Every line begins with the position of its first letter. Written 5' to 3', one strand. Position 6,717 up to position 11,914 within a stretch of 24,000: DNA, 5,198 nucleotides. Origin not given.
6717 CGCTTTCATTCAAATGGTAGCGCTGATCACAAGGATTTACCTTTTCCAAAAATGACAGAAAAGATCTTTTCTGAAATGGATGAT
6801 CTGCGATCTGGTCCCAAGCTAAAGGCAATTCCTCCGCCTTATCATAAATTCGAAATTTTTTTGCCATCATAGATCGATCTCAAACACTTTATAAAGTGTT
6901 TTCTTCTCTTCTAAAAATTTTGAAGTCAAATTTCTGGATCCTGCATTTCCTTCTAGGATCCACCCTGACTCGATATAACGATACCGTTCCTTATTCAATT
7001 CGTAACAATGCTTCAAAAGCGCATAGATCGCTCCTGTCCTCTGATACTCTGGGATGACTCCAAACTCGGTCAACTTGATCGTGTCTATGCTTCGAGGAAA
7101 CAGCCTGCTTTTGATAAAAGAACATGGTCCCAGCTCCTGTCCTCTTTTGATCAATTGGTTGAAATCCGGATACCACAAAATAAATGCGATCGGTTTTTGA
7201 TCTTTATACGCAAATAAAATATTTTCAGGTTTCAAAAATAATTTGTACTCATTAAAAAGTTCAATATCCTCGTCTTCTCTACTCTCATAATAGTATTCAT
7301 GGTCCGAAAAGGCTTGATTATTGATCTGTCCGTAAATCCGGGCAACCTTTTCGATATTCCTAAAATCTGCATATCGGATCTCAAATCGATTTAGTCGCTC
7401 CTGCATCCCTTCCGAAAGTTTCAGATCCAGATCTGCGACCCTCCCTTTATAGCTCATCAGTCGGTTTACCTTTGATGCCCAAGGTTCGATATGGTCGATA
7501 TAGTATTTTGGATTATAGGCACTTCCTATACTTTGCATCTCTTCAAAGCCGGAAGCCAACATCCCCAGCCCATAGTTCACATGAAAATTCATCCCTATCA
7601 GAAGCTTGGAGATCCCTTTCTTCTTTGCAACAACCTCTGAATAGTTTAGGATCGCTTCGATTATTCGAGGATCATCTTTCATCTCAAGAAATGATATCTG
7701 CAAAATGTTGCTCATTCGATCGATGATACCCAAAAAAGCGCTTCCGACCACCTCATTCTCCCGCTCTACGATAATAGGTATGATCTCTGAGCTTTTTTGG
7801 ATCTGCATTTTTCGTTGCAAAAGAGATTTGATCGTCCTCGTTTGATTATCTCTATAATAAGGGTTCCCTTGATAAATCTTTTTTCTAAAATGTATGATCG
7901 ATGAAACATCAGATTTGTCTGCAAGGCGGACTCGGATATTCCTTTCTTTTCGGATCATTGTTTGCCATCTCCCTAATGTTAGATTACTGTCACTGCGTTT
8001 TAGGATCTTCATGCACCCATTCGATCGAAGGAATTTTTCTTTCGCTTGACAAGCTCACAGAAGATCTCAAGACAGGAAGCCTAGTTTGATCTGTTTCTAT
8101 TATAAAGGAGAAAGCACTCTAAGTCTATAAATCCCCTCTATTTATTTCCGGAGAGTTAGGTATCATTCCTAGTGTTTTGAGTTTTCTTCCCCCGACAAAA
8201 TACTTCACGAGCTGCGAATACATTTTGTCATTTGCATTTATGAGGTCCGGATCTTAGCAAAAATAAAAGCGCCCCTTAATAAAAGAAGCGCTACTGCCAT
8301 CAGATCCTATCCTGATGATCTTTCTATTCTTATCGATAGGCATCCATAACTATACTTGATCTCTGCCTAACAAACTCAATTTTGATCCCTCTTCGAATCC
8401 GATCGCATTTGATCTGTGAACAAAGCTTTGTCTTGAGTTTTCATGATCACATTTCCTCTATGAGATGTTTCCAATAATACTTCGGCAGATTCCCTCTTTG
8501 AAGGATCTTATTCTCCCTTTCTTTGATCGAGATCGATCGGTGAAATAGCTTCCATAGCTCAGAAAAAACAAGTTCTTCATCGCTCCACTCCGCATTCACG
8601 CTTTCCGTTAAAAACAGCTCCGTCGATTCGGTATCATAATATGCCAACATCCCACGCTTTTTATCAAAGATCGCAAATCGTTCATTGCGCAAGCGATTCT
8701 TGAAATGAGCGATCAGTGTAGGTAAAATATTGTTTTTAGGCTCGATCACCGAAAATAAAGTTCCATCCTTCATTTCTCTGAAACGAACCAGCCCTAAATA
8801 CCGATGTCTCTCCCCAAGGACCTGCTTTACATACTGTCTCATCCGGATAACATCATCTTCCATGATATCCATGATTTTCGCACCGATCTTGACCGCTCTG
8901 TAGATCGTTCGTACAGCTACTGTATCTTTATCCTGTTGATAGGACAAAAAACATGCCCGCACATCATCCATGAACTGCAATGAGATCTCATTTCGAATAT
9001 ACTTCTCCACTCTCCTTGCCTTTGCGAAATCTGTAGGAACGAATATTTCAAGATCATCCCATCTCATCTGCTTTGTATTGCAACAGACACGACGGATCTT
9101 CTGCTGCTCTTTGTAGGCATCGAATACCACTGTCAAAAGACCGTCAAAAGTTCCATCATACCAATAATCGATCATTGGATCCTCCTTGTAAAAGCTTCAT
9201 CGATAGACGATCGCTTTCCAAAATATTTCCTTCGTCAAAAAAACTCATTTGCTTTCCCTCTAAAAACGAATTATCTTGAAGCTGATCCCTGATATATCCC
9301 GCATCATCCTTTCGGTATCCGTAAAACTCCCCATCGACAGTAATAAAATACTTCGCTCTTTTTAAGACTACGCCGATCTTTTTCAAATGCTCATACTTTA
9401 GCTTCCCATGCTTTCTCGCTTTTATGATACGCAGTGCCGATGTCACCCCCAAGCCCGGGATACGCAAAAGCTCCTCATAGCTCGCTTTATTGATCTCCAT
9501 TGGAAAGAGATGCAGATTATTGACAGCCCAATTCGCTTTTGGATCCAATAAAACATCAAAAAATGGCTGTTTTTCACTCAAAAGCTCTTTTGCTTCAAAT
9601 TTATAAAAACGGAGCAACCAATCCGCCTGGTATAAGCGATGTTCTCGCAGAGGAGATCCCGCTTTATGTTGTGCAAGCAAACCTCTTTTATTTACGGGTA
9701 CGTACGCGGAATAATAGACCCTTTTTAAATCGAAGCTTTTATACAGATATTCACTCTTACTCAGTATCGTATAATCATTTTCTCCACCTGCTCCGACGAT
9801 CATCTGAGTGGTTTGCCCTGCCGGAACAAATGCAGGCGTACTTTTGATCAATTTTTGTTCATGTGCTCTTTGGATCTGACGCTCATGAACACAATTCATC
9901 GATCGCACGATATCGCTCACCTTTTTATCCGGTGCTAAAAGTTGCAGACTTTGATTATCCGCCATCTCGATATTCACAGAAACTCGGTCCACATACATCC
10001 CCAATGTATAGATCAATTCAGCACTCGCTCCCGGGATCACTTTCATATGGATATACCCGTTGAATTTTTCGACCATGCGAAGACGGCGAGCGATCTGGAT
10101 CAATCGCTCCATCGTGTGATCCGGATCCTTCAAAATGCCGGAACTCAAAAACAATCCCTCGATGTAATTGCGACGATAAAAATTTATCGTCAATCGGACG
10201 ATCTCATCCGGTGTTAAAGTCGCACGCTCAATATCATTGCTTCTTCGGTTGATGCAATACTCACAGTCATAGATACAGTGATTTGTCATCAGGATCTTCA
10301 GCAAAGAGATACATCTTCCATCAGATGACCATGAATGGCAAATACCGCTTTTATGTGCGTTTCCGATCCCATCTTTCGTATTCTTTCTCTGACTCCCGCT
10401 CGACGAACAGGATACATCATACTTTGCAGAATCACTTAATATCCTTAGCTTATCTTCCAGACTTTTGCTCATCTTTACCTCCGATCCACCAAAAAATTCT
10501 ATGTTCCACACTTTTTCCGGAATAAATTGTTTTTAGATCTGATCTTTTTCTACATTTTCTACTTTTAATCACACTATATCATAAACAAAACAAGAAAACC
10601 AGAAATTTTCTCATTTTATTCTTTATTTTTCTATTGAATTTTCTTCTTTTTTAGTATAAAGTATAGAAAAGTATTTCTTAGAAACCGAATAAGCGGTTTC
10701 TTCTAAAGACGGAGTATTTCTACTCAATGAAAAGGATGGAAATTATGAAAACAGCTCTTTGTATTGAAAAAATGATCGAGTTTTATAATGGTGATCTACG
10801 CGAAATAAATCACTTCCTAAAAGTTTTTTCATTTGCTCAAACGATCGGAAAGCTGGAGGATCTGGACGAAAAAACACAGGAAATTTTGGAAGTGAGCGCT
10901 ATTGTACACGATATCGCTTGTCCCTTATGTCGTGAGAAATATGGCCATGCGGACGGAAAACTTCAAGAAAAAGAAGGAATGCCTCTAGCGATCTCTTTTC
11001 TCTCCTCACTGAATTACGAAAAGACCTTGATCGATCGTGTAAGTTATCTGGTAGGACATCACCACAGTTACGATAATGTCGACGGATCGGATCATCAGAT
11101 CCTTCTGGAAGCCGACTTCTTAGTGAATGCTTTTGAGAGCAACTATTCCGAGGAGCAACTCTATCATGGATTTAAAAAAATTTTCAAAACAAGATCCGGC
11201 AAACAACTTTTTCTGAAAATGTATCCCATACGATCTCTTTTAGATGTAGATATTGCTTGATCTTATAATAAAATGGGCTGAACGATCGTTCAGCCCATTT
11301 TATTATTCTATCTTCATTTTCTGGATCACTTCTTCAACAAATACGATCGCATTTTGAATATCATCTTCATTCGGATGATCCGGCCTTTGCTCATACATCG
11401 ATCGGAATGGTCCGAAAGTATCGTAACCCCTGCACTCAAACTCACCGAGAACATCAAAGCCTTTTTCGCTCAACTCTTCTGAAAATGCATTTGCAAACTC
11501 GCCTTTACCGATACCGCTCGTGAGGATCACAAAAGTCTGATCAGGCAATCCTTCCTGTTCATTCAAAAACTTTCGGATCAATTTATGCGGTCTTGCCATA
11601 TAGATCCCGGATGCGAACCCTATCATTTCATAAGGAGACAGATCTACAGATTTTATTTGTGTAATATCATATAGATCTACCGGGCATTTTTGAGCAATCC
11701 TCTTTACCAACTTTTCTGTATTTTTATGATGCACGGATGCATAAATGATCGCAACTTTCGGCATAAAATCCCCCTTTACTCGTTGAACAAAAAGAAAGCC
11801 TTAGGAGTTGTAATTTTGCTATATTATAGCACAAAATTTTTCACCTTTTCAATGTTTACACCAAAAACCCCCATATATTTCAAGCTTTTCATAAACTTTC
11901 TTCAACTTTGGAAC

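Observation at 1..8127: Orphan operon: three paralogous B12-dependent radical SAM enzymes, a SAM methyltransferase, a membrane metallophosphoesterase and two GNAT/FemAB-fold acyltransferases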

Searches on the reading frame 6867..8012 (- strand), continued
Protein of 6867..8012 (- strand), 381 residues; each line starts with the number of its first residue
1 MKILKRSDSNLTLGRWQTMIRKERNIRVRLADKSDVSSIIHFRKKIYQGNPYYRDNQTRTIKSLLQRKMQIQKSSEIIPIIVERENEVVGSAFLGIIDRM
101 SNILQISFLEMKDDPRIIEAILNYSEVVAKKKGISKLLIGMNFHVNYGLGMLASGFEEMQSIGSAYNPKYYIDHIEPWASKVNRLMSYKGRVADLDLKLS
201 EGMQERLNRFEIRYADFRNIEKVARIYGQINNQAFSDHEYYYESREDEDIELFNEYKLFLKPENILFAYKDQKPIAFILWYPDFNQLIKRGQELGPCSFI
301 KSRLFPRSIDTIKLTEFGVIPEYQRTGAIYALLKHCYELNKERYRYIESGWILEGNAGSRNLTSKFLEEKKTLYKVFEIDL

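Call 94: find_encoding_contigs(protein=P0169, flank=9000, max_places=2)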
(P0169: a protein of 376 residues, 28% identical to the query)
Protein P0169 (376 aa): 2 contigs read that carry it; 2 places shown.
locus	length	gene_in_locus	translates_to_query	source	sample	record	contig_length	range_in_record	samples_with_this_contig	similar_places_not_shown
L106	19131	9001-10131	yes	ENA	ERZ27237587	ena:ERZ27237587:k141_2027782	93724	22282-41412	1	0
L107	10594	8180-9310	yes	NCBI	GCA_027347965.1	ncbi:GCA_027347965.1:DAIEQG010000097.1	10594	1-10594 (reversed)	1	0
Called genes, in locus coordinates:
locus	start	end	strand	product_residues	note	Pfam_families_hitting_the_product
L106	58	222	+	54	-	-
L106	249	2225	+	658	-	PF13229:Beta_helix, PF05048:NosD (weak), PF13229:Beta_helix, PF18962:Por_Secre_tail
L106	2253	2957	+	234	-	-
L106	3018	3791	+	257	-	PF00378:ECH_1, PF16113:ECH_2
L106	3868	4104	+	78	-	-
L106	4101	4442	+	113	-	PF02452:PemK_toxin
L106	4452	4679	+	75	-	-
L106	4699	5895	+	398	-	PF13860:FlgD_ig (weak), PF18962:Por_Secre_tail (weak)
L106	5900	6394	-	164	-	PF01288:HPPK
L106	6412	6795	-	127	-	PF02152:FolB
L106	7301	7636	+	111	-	-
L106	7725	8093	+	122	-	PF05099:TerB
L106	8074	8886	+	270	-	PF01008:IF-2B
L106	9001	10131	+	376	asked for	PF00583:Acetyltransf_1 (faint)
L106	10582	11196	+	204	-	-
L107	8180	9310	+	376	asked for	PF00583:Acetyltransf_1 (faint)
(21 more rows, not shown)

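Call 95: search_protein_families(library=padloc, proteins=[window:6867-7958:-], max_evalue=0.001)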
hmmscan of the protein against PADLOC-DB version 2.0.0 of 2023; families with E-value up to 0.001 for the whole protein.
window:6867-7958:- (363 aa): 0 families

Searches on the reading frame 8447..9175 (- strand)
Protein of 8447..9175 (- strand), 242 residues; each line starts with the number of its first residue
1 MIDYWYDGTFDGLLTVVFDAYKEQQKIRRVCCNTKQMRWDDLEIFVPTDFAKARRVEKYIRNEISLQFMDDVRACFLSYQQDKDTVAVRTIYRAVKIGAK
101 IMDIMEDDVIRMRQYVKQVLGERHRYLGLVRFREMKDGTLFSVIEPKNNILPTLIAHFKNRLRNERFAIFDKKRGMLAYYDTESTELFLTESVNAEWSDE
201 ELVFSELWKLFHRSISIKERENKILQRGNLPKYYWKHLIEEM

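Call 8: search_protein_families(library=pfam, proteins=[window:8447-9175:-], max_evalue=0.01)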
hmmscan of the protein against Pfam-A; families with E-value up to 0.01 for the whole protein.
window:8447-9175:- (242 aa): 1 family
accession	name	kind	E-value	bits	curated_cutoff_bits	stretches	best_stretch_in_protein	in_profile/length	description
PF13566.11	DUF4130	-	1.5e-42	145.6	27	1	82-240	2-146/146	Domain of unknown function (DUF4130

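Call 9: search_protein_families(library=ncbifam, proteins=[window:8447-9175:-], max_evalue=0.01)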
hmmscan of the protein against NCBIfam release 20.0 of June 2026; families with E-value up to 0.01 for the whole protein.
window:8447-9175:- (242 aa): 1 family
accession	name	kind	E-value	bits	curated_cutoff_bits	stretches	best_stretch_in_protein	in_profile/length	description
TIGR03915.1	SAM_7_link_chp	equivalog_domain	8.4e-65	218.9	112.25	1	4-240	1-242/243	TIGR03915 family putative DNA repair protein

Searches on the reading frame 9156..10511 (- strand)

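Call 8: search_protein_families(library=pfam, proteins=[window:9156-10511:-], max_evalue=0.01)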
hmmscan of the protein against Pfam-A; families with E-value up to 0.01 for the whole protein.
window:9156-10511:- (451 aa): 3 families
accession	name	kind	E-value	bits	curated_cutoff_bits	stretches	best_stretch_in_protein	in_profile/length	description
PF04055.27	Radical_SAM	-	8.4e-11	42.8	29.5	1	74-214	2-142/166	Radical SAM superfamily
PF12836.13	HHH_3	-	3.2e-06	27.6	27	1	339-372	7-41/65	Helix-hairpin-helix motif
PF13353.11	Fer4_12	-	5.2e-05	24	22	1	74-175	10-114/137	4Fe-4S single cluster domain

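Call 9: search_protein_families(library=ncbifam, proteins=[window:9156-10511:-], max_evalue=0.01)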
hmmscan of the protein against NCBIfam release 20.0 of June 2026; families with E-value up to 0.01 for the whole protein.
window:9156-10511:- (451 aa): 13 families
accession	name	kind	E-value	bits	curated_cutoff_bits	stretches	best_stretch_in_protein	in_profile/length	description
TIGR03916.1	rSAM_link_UDG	hypoth_equivalog_domain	3.1e-193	642.6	343.5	1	18-420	1-404/415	putative DNA modification/repair radical SAM protein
TIGR02351.2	thiH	equivalog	6.3e-05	22.2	380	1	65-178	68-177/364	2-iminoacetate synthase ThiH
NF053742.1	LipS1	equivalog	0.00018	21.2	230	1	76-213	14-145/268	LipS1 family lipoyl synthase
TIGR02495.1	NrdG2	equivalog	0.00066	19.1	131.15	1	73-214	20-156/193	anaerobic ribonucleoside-triphosphate reductase activating protein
TIGR01259.1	comE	subfamily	0.0012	18.9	152.35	1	338-377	60-101/120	comEA protein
TIGR02668.1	moaA_archaeal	equivalog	0.0022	17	325.25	1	65-110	6-51/303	GTP 3',8-cyclase MoaA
TIGR03956.1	rSAM_HydE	equivalog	0.0031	16.8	254.6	1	73-145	53-123/340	[FeFe] hydrogenase H-cluster radical SAM maturase HydE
TIGR04072.2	rSAM_ladder_B12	equivalog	0.0036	16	360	1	77-217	187-325/443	lipid biosynthesis B12-binding/radical SAM protein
NF004884.0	PRK06245.1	equivalog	0.0037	16.2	209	1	73-125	19-70/340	7,8-didemethyl-8-hydroxy-5-deazariboflavin synthase subunit CofG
TIGR03551.1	F420_cofH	equivalog_domain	0.0045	15.9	374.1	1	72-145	42-113/345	5-amino-6-(D-ribitylamino)uracil--L-tyrosine 4-hydroxyphenyl transferase CofH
TIGR02491.1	NrdG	equivalog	0.0054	16.7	126.1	0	74-146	20-92/154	anaerobic ribonucleoside-triphosphate reductase activating protein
TIGR02666.1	moaA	equivalog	0.006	15.6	284.05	0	65-113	6-57/336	GTP 3',8-cyclase MoaA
NF001199.0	PRK00164.2-1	equivalog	0.0088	15.2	231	0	65-108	8-51/308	GTP 3',8-cyclase MoaA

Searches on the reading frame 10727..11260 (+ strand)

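Call 10: search_protein_families(library=pfam, proteins=[window:10727-11260:+], max_evalue=0.0001)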
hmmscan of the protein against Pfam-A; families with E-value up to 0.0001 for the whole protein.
window:10727-11260:+ (177 aa): 1 family
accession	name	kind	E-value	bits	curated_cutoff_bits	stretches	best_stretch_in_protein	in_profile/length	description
PF01966.28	HD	-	8.9e-05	23.2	22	0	27-117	2-90/116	HD domain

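Call 86: search_protein_families(library=ncbifam, proteins=[window:10727-11260:+], max_evalue=1e-10)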
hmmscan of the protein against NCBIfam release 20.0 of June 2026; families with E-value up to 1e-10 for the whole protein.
window:10727-11260:+ (177 aa): 0 families

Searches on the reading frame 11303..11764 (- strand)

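Call 10: search_protein_families(library=pfam, proteins=[window:11303-11764:-], max_evalue=0.0001)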
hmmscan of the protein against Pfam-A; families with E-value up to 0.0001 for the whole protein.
window:11303-11764:- (153 aa): 1 family
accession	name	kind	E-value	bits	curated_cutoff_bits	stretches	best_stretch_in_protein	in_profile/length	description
PF12724.12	Flavodoxin_5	-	2.7e-09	37.9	27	1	6-86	2-86/145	Flavodoxin domain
